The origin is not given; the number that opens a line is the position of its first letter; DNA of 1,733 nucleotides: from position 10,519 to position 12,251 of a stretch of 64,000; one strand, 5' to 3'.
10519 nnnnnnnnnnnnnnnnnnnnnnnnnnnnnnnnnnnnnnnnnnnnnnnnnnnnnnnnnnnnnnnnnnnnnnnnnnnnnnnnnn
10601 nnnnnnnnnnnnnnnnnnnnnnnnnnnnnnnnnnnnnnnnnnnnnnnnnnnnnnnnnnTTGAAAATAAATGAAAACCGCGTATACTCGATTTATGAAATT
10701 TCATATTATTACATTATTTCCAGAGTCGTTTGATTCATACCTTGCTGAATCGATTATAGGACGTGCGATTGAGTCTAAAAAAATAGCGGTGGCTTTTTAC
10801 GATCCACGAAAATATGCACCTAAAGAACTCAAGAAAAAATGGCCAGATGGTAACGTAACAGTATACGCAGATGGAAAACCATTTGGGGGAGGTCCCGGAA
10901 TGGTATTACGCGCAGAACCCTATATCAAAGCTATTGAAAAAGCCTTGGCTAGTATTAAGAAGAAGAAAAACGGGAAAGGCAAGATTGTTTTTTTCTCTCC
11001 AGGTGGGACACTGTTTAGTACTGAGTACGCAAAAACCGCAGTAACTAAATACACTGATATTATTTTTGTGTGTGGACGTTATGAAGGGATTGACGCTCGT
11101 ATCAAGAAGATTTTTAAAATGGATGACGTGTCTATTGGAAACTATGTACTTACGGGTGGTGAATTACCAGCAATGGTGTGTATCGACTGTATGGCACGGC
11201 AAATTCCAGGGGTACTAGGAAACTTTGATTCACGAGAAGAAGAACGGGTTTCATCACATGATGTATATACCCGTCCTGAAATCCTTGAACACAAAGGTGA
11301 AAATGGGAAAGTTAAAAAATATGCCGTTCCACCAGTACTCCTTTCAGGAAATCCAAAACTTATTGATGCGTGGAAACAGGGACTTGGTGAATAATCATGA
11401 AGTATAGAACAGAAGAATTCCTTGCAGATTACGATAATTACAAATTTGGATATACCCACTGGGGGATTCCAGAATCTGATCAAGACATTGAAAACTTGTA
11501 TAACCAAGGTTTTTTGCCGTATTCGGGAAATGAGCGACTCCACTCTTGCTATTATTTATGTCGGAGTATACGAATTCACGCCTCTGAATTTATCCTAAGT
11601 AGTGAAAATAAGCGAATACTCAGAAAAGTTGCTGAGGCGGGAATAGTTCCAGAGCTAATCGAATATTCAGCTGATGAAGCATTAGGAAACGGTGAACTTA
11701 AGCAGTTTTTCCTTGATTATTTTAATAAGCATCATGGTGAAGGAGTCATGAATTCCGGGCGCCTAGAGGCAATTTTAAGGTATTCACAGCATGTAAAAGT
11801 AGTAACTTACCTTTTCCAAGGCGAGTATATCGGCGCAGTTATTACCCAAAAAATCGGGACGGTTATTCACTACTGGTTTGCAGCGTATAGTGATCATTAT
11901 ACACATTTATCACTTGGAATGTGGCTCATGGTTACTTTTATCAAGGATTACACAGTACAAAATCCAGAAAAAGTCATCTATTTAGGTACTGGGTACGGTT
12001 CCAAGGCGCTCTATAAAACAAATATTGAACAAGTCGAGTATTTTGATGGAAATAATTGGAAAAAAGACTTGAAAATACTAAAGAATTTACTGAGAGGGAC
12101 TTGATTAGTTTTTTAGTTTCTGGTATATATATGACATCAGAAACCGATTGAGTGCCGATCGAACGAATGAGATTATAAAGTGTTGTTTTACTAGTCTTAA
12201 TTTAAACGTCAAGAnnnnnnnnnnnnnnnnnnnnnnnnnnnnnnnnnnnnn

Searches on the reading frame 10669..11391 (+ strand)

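Call 87: search_protein_families(library=pfam, proteins=[window:10669-11391:+], max_evalue=0.00001)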
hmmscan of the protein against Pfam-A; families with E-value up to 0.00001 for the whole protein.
window:10669-11391:+ (241 aa): 1 family
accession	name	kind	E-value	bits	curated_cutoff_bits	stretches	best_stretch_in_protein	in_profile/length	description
PF01746.26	tRNA_m1G_MT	-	1.9e-29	103.2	27.3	1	66-236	27-182/195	tRNA (Guanine-1)-methyltransferase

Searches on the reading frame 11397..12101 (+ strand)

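Call 87: search_protein_families(library=pfam, proteins=[window:11397-12101:+], max_evalue=0.00001)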
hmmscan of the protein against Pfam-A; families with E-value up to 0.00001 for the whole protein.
window:11397-12101:+ (235 aa): 1 family
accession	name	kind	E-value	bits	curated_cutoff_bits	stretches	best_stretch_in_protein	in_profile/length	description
PF13480.13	Acetyltransf_6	-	9.6e-07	29.5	22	1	130-198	69-136/143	Acetyltransferase (GNAT) domain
